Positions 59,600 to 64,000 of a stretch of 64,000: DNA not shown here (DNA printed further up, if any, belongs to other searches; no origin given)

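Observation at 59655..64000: Giant IPT/TIG-repeat secreted protein occupies the flagellin (hag) slot after fliW-csrA, with a CsrA-site-like leader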

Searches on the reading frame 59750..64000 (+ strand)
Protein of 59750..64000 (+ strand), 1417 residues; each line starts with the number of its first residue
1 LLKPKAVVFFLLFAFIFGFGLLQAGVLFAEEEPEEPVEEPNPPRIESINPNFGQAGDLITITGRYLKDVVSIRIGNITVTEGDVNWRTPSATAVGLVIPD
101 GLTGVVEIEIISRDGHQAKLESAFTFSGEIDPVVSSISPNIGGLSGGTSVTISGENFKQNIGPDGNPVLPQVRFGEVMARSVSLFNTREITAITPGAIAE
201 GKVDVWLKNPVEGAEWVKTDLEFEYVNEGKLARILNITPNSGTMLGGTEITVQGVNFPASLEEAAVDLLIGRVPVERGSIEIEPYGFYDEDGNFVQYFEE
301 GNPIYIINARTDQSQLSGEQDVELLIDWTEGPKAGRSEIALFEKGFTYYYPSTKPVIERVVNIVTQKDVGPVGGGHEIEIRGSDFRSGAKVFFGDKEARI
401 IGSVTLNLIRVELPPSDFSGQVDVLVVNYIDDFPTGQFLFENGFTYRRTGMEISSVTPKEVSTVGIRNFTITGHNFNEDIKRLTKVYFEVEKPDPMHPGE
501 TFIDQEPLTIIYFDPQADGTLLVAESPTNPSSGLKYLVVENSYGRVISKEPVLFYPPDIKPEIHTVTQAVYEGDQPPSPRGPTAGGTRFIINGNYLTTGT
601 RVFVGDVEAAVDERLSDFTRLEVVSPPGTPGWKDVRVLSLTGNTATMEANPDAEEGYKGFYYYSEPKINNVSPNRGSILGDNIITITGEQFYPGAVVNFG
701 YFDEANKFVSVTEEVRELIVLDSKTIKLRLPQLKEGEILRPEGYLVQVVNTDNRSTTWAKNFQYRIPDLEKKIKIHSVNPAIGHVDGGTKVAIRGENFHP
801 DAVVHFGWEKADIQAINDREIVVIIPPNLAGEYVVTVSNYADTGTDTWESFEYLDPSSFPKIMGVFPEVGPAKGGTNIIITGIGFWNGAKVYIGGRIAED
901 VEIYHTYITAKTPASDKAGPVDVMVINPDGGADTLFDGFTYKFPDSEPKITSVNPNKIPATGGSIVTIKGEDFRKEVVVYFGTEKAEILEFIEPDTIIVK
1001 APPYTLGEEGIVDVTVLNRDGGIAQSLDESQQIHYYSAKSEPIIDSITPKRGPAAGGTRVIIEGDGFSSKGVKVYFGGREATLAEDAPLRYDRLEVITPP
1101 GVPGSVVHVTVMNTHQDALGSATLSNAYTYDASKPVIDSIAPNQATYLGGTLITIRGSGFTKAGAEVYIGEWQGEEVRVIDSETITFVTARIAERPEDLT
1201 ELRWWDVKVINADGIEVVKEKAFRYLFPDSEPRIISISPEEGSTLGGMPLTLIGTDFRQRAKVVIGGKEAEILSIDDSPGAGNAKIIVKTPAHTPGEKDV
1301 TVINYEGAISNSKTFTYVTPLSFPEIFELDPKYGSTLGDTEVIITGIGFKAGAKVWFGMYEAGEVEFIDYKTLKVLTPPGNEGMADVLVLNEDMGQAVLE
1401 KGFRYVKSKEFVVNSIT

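Call 6: search_protein_families(library=pfam, proteins=[window:59750-64000:+], max_evalue=0.001)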
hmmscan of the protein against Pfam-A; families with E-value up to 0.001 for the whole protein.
window:59750-64000:+ (1417 aa): 3 families
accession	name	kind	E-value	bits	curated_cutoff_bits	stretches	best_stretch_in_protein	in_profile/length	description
PF01833.30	TIG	-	4.6e-141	459.6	20.9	12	948-1023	1-75/84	IPT/TIG domain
PF20144.5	TIG_SUH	-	1.2e-17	64.3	24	0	963-1003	15-54/94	TIG domain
PF16179.11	RHD_dimer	-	4.1e-13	49.7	28.3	0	667-764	1-99/103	Rel homology dimerisation domain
